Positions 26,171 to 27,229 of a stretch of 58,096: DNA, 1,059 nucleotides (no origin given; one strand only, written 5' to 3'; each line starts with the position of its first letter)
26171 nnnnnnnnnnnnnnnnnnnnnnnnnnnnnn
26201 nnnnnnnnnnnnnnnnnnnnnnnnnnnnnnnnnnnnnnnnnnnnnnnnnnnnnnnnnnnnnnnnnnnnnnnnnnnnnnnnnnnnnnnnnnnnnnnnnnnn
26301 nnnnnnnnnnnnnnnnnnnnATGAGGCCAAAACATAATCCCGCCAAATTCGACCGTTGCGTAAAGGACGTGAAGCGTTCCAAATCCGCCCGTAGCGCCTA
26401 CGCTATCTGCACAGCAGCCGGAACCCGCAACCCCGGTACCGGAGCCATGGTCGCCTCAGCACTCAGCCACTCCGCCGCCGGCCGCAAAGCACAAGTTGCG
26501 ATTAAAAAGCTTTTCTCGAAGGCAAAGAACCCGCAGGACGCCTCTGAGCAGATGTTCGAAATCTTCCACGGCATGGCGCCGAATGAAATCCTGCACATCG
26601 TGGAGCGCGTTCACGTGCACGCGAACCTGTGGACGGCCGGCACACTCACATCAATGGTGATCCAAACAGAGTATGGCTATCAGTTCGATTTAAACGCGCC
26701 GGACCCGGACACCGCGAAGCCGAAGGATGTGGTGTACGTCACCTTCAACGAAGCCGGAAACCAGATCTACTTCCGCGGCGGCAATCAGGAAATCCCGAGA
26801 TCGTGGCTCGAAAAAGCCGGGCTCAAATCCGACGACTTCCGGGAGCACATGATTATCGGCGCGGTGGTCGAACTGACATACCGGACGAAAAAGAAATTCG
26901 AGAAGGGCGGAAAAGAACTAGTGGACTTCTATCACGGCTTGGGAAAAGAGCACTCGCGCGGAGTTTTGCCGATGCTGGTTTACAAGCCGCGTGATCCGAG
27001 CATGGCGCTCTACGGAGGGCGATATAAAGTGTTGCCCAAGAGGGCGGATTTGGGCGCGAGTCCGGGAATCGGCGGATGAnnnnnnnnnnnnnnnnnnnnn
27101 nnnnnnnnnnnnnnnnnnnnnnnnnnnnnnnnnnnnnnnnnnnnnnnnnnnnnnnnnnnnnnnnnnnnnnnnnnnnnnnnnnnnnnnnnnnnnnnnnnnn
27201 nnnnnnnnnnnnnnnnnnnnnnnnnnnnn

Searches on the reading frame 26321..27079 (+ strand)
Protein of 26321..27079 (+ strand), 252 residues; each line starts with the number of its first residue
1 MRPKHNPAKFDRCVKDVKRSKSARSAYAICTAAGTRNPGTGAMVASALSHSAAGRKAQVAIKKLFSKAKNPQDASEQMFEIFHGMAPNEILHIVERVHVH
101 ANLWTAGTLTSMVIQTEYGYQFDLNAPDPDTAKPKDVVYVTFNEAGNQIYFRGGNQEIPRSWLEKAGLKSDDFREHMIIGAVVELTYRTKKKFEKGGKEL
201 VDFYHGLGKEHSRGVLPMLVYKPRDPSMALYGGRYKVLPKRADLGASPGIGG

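Call 16: search_protein_families(library=phrogs, proteins=[window:26321-27079:+], max_evalue=0.05)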
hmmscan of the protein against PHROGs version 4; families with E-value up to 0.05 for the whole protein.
window:26321-27079:+ (252 aa): 0 families

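Call 21: search_protein_families(library=pfam, proteins=[window:26321-27079:+], max_evalue=1)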
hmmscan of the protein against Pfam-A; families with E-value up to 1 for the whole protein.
window:26321-27079:+ (252 aa): 2 families
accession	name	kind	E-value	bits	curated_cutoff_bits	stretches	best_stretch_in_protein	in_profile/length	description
PF04112.18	Mak10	-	0.099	12.6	24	1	68-116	30-79/165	Mak10 subunit, NatC N(alpha)-terminal acetyltransferase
PF17022.10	PTP2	-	0.1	12.7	27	1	92-153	92-154/217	Polar tube protein 2 from Microsporidia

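Call 24: find_related_loci(query=A1, collection=genome_contigs, flank=10000)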
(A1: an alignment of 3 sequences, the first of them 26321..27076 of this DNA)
Query A1 (252 aa) in genome_contigs; peptide patterns used: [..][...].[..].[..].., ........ (x = any residue, [..] = any of these).
176 stretches matched a pattern, but none encodes a relative of the query by tblastn (E <= 1e-3).
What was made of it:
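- Tried and rejected: No relative found (call 24).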

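Call 68: search_solved_structures(query=A1, max_evalue=10)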
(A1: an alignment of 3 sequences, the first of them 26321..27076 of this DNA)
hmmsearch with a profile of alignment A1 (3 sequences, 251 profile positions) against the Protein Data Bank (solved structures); distinct sequences matched with E-value up to 10: 3.
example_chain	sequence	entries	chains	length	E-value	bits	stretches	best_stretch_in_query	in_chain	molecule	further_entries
1xrh_A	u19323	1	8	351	0.34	13.7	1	143-192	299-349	Ureidoglycolate Dehydrogenase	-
4fjs_A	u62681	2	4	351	0.34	13.7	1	143-192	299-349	Ureidoglycolate dehydrogenase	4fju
5zza_P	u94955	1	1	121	1.2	11.9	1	212-243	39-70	Uncharacterized protein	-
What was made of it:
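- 26321..27079 (+): Highly conserved 252-aa protein. In relatives it is fused to a long basic N-terminal extension. Function unknown, probably structural. No PDB or Pfam hit (calls 21, 68).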

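Call 94: search_protein_families(library=ncbifam, proteins=[window:26321-27079:+], max_evalue=0.1)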
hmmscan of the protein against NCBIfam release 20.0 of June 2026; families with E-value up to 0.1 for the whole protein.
window:26321-27079:+ (252 aa): 1 family
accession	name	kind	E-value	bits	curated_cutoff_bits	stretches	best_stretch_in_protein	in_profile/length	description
NF047901.1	MetIndCarbAnhdr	equivalog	0.027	13.8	350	1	103-160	79-134/205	metal-independent carbonic anhydrase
